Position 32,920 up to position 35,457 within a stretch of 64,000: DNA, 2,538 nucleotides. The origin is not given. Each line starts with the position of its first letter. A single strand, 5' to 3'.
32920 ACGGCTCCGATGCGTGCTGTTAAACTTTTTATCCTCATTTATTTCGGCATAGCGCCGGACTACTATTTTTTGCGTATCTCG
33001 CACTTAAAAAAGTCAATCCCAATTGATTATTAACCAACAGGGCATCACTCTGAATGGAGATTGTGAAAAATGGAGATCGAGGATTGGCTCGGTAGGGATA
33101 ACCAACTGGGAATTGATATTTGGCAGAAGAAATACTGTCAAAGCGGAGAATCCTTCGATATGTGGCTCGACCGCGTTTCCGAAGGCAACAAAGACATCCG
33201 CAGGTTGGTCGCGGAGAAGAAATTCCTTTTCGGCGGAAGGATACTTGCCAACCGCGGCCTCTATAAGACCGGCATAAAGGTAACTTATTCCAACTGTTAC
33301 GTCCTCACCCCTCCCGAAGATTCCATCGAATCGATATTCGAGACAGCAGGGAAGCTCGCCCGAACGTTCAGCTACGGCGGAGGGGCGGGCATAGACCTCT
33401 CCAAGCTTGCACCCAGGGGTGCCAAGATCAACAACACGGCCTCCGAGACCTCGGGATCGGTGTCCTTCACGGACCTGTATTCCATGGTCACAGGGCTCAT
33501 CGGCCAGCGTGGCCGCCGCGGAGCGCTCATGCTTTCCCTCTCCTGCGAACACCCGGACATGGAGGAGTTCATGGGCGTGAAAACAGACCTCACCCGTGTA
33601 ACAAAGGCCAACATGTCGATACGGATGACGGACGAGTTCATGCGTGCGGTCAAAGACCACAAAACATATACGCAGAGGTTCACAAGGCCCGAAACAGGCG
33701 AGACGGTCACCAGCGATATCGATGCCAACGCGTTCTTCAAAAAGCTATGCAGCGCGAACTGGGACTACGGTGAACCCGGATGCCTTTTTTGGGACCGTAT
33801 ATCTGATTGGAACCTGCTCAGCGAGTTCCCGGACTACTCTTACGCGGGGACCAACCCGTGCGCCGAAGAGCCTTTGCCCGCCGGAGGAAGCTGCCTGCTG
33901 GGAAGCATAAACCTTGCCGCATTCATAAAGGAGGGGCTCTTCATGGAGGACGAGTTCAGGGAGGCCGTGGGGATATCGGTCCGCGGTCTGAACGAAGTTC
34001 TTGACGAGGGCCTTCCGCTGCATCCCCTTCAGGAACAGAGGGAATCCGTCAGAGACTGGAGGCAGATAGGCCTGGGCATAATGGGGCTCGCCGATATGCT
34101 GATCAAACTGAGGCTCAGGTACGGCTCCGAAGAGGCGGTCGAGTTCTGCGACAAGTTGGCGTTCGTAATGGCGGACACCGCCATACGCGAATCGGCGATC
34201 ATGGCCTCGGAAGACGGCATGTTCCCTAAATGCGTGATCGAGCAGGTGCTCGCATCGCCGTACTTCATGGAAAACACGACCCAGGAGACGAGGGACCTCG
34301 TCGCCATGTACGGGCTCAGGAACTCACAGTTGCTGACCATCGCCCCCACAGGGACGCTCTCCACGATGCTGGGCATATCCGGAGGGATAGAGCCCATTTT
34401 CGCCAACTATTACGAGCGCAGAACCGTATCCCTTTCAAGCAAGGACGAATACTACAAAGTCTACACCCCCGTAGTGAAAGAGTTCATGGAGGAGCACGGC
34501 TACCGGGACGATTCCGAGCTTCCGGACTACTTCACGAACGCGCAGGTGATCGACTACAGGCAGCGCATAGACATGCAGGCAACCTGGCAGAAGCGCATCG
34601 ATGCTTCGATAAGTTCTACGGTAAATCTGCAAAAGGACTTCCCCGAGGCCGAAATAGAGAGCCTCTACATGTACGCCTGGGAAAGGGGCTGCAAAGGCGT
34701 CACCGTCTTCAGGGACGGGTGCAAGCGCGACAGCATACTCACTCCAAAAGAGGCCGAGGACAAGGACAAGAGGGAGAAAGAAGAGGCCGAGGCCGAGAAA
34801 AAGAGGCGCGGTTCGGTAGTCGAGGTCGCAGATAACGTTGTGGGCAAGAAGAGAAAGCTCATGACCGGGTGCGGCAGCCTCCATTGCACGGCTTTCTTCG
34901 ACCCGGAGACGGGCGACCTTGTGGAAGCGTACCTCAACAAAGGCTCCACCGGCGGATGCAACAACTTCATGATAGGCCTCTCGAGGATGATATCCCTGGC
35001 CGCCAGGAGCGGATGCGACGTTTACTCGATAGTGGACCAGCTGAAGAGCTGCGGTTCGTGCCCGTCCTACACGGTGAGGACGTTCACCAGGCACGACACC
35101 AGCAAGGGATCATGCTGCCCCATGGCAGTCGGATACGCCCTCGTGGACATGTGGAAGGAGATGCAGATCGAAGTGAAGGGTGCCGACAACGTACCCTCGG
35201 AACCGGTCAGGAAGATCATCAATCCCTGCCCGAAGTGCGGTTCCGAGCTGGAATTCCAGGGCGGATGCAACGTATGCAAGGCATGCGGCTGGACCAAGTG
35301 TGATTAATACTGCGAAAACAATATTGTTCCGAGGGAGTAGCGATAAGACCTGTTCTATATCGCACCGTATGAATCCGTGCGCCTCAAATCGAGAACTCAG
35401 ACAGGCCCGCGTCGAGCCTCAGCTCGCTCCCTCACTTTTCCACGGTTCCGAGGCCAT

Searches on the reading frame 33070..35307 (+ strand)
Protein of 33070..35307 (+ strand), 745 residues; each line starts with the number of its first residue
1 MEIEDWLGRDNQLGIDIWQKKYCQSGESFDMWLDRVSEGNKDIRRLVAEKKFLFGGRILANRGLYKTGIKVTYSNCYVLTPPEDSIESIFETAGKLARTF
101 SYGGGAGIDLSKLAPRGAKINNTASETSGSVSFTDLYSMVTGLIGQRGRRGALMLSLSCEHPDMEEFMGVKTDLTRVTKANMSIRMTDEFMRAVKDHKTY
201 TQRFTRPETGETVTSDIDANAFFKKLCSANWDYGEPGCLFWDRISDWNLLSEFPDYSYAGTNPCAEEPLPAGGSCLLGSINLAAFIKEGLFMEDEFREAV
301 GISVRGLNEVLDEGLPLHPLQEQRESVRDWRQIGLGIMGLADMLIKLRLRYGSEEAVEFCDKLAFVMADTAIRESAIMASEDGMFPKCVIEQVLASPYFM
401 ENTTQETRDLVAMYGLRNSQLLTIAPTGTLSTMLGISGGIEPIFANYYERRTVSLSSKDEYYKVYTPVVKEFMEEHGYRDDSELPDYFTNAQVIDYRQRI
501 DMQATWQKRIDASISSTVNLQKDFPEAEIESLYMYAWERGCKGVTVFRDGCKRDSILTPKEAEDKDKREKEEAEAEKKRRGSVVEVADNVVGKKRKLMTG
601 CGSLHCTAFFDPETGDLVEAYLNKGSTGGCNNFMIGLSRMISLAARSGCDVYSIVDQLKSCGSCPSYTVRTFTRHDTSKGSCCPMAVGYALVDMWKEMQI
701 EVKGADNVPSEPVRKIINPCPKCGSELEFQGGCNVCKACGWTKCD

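Call 39: search_protein_families(library=pfam, proteins=[window:33070-35307:+], max_evalue=0.00001)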
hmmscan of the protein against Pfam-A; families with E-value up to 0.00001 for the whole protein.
window:33070-35307:+ (745 aa): 2 families
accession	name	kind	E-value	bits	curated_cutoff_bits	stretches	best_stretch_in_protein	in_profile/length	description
PF02867.20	Ribonuc_red_lgC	-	1.7e-98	331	23.9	1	74-546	1-522/523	Ribonucleotide reductase, barrel domain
PF12637.14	TSCPD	-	1.3e-09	38.7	22.8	1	596-691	6-84/88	TSCPD domain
